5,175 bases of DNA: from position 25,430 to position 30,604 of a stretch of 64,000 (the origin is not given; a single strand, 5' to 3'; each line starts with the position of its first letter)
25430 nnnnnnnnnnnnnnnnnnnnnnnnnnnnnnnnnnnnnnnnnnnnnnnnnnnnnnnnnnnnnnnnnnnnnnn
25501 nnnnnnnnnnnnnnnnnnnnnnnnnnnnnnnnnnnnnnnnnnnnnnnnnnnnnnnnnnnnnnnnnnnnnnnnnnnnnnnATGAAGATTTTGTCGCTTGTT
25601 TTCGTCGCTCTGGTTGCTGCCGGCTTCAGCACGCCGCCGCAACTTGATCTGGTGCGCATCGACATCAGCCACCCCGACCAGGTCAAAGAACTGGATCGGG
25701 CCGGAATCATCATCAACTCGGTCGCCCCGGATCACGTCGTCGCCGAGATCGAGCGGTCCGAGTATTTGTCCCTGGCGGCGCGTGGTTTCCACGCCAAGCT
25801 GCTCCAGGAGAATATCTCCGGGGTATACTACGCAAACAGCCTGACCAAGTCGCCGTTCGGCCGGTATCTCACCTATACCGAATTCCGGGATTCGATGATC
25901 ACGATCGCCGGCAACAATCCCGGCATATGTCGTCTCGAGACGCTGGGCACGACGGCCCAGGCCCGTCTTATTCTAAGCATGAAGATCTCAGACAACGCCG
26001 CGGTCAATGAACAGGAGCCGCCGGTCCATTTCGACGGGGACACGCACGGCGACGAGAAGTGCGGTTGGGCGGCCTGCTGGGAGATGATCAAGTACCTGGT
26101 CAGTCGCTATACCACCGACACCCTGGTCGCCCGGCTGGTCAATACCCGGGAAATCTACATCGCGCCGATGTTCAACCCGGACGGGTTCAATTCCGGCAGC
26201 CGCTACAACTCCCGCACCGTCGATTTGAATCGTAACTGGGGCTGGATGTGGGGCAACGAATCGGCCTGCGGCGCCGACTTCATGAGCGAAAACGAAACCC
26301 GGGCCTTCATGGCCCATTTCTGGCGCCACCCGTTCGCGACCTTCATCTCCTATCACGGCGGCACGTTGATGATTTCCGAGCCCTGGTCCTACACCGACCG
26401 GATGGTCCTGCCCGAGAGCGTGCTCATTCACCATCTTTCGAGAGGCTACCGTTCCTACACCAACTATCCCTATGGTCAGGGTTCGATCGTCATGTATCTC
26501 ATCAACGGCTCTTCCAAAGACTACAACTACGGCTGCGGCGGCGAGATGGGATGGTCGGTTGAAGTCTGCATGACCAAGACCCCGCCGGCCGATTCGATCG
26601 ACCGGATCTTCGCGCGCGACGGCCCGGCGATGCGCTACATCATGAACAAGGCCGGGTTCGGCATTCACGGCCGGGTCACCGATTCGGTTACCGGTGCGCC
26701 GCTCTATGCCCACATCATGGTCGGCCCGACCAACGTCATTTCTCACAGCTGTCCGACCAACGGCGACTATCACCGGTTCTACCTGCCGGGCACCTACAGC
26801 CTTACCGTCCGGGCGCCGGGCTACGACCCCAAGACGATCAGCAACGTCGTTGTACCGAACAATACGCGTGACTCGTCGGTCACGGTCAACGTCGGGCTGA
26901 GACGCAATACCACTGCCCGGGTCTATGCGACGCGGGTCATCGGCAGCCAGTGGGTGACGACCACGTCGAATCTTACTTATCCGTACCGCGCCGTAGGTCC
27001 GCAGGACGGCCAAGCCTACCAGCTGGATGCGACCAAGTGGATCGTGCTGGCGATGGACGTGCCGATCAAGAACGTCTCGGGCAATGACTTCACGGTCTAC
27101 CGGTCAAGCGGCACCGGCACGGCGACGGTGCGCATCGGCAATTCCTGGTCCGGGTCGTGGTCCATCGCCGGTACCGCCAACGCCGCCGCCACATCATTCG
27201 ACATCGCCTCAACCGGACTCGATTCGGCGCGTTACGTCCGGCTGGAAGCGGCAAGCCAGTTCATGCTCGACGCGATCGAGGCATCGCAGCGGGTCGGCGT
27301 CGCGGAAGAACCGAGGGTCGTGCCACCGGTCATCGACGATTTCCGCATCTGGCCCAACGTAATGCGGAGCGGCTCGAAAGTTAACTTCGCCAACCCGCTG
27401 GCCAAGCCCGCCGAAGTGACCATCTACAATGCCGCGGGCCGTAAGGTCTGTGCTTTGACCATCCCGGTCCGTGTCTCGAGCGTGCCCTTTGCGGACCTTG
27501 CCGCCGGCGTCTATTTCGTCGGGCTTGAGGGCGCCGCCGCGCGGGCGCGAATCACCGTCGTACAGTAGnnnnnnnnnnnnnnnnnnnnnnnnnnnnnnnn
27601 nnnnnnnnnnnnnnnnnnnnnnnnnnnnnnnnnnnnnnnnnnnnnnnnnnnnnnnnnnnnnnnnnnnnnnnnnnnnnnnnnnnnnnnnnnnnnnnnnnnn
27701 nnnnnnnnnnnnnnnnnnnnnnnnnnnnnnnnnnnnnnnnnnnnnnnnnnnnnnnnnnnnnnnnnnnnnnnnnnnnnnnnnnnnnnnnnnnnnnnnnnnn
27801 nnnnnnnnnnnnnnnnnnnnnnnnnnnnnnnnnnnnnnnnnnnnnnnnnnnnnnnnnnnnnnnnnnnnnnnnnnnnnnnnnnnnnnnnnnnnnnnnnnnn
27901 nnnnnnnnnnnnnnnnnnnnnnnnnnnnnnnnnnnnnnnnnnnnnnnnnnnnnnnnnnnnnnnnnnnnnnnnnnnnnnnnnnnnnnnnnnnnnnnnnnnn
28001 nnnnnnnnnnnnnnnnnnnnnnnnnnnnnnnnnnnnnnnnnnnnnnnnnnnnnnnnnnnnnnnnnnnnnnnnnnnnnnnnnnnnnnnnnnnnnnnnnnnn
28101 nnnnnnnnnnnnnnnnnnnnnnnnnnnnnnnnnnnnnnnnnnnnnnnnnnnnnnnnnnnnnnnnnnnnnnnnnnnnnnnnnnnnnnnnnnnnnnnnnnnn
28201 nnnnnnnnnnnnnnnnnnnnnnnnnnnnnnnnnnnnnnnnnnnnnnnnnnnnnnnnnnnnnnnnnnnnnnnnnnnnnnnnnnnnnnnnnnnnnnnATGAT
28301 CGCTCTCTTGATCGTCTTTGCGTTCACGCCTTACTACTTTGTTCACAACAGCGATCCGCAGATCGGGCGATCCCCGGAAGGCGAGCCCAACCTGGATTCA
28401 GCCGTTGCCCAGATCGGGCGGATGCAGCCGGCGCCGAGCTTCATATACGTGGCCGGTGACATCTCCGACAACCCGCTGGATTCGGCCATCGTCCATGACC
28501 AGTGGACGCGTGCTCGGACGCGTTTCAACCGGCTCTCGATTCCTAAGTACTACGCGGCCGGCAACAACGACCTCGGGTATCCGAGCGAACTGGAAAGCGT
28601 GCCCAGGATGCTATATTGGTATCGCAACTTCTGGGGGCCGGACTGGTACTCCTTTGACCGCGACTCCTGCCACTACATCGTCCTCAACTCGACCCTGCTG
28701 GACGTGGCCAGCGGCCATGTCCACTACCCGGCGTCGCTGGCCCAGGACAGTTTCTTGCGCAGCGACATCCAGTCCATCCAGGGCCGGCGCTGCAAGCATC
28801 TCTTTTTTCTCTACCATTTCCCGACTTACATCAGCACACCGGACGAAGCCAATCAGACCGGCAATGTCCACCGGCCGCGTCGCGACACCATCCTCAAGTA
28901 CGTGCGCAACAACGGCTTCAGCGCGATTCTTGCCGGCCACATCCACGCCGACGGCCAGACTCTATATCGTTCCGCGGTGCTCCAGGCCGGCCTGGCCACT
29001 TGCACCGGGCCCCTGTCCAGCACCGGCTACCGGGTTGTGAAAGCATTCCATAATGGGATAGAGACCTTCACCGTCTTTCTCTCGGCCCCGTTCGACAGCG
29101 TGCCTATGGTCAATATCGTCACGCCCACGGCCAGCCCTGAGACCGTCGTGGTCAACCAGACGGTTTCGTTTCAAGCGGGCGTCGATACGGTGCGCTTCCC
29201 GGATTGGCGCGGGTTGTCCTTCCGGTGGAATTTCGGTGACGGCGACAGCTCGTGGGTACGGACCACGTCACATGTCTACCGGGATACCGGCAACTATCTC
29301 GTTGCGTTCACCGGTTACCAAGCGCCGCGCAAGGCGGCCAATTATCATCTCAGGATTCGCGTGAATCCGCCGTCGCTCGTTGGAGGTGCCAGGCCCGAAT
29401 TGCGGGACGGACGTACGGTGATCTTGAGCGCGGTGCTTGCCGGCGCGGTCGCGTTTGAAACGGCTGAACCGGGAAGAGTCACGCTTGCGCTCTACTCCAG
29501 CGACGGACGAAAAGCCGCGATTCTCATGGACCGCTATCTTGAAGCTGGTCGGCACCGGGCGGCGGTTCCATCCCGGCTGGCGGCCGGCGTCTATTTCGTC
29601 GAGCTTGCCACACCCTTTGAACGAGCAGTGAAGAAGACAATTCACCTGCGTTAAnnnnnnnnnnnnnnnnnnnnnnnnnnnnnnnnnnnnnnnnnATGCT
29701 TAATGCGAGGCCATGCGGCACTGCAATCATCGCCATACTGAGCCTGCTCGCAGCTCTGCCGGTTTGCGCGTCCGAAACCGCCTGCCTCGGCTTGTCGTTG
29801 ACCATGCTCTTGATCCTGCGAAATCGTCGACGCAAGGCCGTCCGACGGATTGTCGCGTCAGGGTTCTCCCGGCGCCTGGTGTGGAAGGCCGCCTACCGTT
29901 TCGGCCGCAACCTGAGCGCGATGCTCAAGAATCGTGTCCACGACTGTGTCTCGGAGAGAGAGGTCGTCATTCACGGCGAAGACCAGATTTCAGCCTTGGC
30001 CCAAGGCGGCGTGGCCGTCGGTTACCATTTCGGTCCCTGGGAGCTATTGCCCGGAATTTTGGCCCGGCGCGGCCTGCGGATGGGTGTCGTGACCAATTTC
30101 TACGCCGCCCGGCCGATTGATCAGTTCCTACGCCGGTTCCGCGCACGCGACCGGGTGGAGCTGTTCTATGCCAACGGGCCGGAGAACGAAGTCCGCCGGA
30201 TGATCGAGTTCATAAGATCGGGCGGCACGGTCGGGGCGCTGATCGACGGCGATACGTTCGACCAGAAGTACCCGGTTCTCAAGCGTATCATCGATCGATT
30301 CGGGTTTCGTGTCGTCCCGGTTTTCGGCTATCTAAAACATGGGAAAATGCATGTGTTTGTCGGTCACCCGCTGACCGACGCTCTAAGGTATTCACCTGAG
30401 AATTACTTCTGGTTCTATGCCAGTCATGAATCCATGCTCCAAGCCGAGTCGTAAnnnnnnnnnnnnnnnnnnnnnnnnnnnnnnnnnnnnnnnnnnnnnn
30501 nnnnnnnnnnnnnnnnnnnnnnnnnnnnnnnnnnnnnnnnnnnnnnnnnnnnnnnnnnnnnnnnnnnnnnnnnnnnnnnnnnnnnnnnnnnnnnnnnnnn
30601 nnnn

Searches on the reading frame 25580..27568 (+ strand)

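Call 9: search_protein_families(library=pfam, proteins=[window:25580-27568:+], max_evalue=0.001)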
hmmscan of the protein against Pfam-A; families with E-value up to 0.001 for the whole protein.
window:25580-27568:+ (662 aa): 3 families
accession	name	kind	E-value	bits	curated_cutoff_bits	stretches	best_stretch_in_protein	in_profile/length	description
PF00246.29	Peptidase_M14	-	3.1e-40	139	21.6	1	105-342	4-278/286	Zinc carboxypeptidase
PF13620.12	CarboxypepD_reg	-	3.2e-09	37.4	32.3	1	362-430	2-74/82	Carboxypeptidase regulatory-like domain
PF24827.1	AstE_AspA_cat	-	0.0002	21.4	25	1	153-226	9-70/192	Succinylglutamate desuccinylase/Aspartoacylase catalytic domain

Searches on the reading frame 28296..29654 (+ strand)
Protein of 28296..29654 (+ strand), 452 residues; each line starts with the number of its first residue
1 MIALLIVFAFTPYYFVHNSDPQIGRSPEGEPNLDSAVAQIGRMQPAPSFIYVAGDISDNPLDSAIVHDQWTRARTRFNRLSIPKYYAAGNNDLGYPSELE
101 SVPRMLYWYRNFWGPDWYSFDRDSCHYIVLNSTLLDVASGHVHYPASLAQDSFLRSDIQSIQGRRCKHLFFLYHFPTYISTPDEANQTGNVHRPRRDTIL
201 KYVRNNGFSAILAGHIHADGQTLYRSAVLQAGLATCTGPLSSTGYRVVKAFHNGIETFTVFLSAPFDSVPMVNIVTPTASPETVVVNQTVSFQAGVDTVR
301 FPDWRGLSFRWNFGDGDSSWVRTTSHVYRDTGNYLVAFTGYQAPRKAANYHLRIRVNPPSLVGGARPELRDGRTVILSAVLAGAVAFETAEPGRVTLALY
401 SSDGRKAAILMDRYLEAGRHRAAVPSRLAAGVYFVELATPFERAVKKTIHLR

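Call 9: search_protein_families(library=pfam, proteins=[window:28296-29654:+], max_evalue=0.001)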
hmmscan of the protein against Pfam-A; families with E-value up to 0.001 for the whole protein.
window:28296-29654:+ (452 aa): 3 families
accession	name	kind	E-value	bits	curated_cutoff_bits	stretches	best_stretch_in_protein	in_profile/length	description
PF00801.26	PKD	-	3.3e-12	46.7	23.5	1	278-340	5-65/80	PKD domain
PF00149.33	Metallophos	-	7.4e-09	36.7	21.5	1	16-218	4-190/191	Calcineurin-like phosphoesterase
PF18911.6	PKD_4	-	1.1e-08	35.5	27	1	280-339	10-67/85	PKD domain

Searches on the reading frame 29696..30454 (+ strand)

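Call 9: search_protein_families(library=pfam, proteins=[window:29696-30454:+], max_evalue=0.001)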
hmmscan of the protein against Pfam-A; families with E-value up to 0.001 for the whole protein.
window:29696-30454:+ (252 aa): 1 family
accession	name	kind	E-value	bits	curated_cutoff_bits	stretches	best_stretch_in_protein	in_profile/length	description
PF03279.18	Lip_A_acyltrans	-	1.8e-08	34.4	22.3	1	87-190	102-205/295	Bacterial lipid A biosynthesis acyltransferase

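Call 82: search_protein_families(library=padloc, proteins=[window:29696-30454:+], max_evalue=0.001)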
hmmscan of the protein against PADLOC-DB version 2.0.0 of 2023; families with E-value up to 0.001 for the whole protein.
window:29696-30454:+ (252 aa): 0 families
